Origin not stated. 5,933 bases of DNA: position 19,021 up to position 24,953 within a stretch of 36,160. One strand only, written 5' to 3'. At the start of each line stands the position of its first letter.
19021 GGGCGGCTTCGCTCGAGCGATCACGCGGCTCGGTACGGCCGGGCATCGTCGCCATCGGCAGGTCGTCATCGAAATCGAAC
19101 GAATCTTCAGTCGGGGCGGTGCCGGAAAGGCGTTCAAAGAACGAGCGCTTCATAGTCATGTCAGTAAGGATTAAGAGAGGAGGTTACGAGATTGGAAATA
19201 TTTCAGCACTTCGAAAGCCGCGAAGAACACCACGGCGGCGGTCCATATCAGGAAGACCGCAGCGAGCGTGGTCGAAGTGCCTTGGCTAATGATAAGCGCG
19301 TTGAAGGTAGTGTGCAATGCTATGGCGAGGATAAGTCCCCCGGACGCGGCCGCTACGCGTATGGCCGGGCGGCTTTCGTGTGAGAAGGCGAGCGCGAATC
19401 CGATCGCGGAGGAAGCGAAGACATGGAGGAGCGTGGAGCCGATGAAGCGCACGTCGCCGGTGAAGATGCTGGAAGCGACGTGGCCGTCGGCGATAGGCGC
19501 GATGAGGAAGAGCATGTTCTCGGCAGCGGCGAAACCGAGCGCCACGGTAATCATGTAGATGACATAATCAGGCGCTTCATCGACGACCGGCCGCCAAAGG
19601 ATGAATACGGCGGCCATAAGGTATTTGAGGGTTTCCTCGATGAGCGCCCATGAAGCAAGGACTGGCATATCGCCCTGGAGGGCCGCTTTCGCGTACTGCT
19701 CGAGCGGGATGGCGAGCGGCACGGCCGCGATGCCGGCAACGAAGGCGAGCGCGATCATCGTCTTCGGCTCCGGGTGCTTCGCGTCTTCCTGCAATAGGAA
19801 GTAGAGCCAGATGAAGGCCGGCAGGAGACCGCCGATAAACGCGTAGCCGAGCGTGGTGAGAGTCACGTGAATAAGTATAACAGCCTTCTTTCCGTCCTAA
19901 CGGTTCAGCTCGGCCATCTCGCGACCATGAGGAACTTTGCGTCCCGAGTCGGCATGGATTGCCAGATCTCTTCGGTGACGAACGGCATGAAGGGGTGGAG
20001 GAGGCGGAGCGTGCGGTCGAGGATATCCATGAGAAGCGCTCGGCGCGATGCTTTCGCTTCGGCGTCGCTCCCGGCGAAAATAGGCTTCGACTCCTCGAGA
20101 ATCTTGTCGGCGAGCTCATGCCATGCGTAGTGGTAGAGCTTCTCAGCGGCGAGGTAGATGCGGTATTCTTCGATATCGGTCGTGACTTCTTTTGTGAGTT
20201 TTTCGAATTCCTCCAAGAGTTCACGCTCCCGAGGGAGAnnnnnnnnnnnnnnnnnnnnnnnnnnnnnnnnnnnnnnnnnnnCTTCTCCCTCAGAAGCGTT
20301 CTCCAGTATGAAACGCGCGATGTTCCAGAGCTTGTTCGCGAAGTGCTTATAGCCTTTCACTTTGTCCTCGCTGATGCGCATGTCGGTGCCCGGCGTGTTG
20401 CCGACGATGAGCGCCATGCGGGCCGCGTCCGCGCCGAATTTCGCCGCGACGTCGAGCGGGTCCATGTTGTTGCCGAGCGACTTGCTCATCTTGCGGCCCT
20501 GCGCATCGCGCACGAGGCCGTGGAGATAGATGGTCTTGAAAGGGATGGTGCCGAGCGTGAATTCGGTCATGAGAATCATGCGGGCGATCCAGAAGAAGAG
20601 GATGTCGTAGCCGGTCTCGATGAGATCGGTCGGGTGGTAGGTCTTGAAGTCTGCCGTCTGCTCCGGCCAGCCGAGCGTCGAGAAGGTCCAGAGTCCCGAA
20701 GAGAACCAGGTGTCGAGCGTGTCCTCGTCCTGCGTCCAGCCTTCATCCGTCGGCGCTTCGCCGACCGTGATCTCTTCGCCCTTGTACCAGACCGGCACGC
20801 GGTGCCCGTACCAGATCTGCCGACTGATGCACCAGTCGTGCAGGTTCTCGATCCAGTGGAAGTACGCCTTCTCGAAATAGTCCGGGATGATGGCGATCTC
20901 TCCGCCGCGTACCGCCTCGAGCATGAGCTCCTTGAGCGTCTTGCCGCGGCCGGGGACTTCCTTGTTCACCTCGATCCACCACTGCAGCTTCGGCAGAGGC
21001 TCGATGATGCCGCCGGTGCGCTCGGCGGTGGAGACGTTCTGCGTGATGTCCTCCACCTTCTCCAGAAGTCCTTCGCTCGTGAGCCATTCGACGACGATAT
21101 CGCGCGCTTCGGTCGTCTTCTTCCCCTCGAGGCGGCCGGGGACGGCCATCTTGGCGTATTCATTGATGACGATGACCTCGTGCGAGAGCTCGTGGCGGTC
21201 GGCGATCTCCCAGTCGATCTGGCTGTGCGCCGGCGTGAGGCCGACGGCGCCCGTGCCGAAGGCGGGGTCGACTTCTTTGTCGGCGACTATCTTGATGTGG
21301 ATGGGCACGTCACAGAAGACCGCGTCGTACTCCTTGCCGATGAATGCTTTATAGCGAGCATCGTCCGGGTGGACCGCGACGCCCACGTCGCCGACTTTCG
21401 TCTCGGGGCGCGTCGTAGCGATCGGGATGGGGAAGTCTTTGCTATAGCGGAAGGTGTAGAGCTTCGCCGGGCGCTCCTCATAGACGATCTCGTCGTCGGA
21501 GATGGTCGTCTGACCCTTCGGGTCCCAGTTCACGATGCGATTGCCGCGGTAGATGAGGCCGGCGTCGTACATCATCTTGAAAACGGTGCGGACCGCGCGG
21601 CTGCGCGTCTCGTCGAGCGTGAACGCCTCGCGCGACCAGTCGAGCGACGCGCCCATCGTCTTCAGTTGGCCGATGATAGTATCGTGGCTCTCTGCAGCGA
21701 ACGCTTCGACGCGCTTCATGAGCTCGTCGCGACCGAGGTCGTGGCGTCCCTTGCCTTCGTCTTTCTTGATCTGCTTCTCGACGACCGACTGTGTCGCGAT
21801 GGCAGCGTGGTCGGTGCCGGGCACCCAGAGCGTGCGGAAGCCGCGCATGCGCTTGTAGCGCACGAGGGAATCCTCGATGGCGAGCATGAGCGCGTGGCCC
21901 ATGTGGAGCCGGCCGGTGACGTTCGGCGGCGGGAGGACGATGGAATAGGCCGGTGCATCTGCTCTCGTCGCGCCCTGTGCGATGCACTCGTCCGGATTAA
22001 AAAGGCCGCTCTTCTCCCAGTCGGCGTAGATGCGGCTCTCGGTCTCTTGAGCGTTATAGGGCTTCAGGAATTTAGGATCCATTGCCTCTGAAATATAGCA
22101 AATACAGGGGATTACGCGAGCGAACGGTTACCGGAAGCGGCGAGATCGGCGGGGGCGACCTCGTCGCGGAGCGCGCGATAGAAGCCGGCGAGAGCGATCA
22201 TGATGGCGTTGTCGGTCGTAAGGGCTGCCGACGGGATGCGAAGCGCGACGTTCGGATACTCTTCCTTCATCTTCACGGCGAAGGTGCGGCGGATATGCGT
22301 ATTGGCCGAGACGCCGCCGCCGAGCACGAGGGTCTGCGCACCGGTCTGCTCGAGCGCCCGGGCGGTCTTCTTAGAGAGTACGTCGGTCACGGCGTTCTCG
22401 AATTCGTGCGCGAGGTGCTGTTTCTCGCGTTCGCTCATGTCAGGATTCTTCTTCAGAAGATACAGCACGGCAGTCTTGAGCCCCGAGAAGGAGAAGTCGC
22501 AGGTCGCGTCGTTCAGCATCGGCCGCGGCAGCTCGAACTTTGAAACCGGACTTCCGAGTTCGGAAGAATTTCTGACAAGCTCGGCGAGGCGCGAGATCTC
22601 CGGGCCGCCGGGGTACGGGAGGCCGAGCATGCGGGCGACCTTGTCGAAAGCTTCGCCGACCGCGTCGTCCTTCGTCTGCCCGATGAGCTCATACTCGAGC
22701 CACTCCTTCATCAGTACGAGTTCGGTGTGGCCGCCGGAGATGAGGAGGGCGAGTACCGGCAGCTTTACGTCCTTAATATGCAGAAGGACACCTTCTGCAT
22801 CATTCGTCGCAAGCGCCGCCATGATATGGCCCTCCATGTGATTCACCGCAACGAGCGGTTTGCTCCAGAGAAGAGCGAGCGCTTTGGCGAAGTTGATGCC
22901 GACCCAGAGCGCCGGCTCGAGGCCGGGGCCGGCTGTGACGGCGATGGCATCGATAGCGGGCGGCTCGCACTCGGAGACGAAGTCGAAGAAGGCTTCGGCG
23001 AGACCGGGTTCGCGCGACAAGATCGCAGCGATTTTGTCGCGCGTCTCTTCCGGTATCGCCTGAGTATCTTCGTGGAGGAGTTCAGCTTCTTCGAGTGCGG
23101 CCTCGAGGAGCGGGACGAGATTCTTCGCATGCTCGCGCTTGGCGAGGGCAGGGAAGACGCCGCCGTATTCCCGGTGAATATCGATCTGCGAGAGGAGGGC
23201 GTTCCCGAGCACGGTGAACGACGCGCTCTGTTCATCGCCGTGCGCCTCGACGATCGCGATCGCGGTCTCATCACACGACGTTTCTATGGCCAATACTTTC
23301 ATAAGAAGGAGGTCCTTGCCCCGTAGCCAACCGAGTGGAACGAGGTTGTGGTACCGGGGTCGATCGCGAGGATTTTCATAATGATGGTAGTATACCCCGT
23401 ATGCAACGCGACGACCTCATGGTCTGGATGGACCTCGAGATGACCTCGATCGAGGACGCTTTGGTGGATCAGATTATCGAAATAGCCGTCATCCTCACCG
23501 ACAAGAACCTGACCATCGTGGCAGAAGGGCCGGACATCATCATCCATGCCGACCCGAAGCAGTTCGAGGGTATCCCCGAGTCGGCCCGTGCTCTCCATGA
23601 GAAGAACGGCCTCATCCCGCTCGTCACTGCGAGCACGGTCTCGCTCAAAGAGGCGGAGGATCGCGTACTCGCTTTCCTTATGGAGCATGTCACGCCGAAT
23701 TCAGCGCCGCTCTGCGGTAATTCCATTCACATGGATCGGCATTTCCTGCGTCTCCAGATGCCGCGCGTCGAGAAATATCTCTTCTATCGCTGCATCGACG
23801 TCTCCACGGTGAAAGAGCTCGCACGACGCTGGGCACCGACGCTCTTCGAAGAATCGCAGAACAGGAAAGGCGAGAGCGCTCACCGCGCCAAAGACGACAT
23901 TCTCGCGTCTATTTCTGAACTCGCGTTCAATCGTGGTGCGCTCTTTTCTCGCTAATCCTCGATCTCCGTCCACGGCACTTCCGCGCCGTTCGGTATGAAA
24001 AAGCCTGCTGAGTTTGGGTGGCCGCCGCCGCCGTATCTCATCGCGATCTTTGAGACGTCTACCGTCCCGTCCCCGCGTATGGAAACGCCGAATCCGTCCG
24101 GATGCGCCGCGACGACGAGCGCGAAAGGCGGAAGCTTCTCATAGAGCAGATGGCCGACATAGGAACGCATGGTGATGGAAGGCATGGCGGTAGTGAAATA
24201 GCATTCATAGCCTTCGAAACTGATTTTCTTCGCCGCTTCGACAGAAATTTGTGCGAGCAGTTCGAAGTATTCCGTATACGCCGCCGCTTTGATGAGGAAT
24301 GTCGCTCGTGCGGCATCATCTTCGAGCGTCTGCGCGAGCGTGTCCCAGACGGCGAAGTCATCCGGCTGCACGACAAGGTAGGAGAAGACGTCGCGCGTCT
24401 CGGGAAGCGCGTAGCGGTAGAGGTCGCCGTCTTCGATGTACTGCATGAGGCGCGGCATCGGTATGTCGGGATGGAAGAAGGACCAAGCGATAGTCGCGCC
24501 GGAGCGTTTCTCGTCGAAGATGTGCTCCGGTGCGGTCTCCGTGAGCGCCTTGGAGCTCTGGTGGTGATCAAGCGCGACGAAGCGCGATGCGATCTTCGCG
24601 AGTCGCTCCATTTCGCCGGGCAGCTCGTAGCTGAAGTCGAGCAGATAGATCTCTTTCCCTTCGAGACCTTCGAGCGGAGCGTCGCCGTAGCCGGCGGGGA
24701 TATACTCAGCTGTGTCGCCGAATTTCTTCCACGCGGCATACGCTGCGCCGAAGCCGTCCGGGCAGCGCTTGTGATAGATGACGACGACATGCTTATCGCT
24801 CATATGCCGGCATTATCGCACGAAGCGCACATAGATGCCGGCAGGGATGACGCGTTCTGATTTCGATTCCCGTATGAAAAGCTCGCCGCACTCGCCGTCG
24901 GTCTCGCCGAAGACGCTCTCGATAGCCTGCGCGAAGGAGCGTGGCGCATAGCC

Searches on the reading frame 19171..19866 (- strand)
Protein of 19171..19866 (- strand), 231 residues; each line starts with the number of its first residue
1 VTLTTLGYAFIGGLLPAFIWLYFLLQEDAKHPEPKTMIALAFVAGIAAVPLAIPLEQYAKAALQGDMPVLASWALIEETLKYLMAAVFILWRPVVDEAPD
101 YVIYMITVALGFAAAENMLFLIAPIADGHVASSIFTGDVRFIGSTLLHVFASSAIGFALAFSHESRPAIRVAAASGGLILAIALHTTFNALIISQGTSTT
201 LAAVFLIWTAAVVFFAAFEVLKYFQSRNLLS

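Call 46: search_protein_families(library=pfam, proteins=[window:19171-19866:-], max_evalue=0.0001)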
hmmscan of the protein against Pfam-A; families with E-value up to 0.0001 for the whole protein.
window:19171-19866:- (231 aa): 1 family
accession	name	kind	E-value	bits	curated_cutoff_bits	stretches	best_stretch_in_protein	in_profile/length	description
PF13367.11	PrsW-protease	-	4.2e-22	79.1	23.5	1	33-214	1-193/196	PrsW family intramembrane metalloprotease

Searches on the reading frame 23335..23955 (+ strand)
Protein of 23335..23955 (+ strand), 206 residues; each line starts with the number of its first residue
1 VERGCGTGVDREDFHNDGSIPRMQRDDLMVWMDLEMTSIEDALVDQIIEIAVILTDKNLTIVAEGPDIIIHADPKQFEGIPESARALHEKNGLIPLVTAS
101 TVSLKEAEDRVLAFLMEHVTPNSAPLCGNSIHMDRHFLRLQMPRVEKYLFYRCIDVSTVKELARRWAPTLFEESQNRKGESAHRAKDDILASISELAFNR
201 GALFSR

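Call 46: search_protein_families(library=pfam, proteins=[window:23335-23955:+], max_evalue=0.0001)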
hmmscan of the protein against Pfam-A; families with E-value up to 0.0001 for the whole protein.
window:23335-23955:+ (206 aa): 1 family
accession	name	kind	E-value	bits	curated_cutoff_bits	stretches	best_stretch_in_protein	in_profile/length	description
PF00929.31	RNase_T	-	2e-26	93.9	24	1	30-195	1-163/164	Exonuclease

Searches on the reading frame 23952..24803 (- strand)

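Call 46: search_protein_families(library=pfam, proteins=[window:23952-24803:-], max_evalue=0.0001)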
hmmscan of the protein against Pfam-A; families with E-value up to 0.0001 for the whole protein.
window:23952-24803:- (283 aa): 1 family
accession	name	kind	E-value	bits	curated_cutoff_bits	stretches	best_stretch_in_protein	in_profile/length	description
PF02272.25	DHHA1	-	1.3e-06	29.2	25.9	1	212-274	18-87/102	DHHA1 domain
